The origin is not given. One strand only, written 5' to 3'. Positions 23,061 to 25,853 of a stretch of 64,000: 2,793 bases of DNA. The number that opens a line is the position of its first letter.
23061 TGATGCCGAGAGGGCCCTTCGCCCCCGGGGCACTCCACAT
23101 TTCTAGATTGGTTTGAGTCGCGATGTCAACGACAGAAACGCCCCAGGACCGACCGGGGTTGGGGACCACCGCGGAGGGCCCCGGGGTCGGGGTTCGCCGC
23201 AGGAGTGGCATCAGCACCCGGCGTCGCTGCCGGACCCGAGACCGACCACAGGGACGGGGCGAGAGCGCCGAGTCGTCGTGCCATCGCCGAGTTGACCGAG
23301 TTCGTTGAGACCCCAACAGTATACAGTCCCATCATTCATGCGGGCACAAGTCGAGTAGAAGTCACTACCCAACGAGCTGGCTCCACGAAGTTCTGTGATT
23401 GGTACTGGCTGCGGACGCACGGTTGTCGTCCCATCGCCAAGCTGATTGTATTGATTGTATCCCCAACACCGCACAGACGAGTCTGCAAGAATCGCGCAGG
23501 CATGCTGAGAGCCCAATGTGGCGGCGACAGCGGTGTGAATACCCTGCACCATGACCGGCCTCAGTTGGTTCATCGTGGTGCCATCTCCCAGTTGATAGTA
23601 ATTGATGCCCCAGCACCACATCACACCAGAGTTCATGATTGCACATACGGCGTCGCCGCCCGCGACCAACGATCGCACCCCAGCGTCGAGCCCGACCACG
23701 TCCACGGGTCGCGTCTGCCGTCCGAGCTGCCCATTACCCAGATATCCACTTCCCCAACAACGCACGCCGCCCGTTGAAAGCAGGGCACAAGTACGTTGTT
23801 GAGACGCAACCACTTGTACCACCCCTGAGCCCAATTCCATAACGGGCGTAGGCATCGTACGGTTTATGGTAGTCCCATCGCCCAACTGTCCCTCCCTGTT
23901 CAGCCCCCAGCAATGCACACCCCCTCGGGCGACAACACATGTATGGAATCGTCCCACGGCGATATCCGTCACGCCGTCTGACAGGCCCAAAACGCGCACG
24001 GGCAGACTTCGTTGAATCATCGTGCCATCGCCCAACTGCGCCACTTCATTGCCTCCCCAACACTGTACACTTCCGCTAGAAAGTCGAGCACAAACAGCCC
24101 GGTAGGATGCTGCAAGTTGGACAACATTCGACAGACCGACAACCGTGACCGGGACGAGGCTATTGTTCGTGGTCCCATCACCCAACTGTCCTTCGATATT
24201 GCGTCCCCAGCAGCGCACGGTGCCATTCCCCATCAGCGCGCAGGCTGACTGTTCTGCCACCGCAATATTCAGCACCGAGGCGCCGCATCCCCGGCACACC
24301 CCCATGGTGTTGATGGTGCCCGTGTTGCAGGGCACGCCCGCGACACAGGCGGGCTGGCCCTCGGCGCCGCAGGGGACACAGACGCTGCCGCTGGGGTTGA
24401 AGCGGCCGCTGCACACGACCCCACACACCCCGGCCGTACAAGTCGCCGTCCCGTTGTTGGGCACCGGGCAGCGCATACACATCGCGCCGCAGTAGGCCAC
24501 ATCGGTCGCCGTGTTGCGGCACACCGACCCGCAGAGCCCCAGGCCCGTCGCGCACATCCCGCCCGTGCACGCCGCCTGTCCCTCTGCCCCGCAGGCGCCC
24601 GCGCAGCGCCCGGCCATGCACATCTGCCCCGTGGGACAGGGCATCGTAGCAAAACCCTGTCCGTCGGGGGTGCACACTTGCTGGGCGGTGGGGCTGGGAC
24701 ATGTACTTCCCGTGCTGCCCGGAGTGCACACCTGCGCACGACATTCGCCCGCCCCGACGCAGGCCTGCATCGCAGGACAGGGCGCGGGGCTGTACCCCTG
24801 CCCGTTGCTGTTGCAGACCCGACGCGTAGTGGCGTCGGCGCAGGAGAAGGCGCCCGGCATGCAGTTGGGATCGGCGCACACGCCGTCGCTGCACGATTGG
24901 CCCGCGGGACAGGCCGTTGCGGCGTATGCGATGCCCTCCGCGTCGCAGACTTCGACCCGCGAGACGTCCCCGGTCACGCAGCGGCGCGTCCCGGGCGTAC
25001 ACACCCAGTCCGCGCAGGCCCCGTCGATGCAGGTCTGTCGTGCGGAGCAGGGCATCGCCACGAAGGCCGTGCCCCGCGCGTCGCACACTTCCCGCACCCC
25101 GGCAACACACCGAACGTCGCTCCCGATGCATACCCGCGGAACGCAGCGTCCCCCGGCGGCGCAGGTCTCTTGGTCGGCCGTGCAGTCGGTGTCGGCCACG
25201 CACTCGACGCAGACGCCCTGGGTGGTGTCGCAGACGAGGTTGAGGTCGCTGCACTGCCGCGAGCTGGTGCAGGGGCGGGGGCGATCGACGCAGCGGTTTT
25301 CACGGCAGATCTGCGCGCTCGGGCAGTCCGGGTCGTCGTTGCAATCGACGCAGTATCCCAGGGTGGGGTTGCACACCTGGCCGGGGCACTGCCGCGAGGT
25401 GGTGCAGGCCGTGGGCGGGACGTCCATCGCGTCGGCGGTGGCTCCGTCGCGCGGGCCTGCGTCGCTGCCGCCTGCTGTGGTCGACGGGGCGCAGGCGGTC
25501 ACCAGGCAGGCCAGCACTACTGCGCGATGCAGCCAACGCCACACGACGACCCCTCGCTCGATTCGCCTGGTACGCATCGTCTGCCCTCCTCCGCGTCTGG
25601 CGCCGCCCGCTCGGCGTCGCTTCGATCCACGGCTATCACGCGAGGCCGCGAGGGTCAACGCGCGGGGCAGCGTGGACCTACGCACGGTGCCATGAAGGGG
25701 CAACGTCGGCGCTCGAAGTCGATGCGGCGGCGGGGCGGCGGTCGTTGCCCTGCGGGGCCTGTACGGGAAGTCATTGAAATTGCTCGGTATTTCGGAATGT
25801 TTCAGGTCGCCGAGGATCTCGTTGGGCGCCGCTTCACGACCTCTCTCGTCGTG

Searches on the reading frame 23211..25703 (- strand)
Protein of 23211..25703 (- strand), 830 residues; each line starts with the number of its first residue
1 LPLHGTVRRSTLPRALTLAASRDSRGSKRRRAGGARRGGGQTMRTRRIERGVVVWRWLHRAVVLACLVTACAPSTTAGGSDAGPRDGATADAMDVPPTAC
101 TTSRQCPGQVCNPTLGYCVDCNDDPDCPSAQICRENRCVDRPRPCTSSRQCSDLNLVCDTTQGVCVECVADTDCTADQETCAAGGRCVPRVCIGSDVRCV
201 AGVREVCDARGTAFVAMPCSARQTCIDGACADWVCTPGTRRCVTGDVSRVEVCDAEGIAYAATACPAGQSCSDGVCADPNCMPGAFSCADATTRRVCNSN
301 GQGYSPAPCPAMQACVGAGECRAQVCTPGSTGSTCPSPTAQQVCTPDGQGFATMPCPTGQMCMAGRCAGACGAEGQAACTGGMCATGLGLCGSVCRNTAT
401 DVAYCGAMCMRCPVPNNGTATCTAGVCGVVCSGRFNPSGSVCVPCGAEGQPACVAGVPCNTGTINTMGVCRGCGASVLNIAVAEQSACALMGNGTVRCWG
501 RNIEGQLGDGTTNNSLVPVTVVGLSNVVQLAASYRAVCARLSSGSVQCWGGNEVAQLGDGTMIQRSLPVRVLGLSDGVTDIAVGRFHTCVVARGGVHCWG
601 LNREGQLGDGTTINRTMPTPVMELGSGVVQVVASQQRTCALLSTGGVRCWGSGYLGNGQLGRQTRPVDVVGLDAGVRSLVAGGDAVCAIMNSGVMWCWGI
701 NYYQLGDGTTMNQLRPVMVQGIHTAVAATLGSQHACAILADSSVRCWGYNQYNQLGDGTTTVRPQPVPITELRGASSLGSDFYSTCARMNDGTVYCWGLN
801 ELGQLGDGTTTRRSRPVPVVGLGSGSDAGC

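Call 25: search_protein_families(library=pfam, proteins=[window:23211-25703:-], max_evalue=0.001)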
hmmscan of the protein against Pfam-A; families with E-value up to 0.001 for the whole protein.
window:23211-25703:- (830 aa): 4 families
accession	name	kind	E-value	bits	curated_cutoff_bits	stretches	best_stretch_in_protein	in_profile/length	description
PF25390.1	WD40_RLD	-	9e-64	216.5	150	2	476-699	90-323/363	RCC1-like domain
PF00415.24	RCC1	-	5.1e-48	161.9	21.7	6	594-641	2-50/50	Regulator of chromosome condensation (RCC1) repeat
PF13540.12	RCC1_2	-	6.4e-45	150.3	22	7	578-606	1-30/30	Regulator of chromosome condensation (RCC1) repeat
PF25384.1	Alsin_RLD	-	7.7e-07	29.2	100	0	548-611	246-311/405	Alsin RCC1-like domain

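Call 80: search_protein_families(library=padloc, proteins=[window:23211-25703:-], max_evalue=0.1)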
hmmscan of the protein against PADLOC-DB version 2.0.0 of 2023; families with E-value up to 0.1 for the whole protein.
window:23211-25703:- (830 aa): 1 family
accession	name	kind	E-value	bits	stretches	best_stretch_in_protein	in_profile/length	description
PDLC00655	ZorF3|ZorF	-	0.029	12.4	1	68-135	71-138/238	DUF2894 domain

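Call 84: search_protein_families(library=ncbifam, proteins=[window:23211-25703:-], max_evalue=0.01)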
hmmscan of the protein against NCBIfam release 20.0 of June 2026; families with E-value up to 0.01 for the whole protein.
window:23211-25703:- (830 aa): 0 families
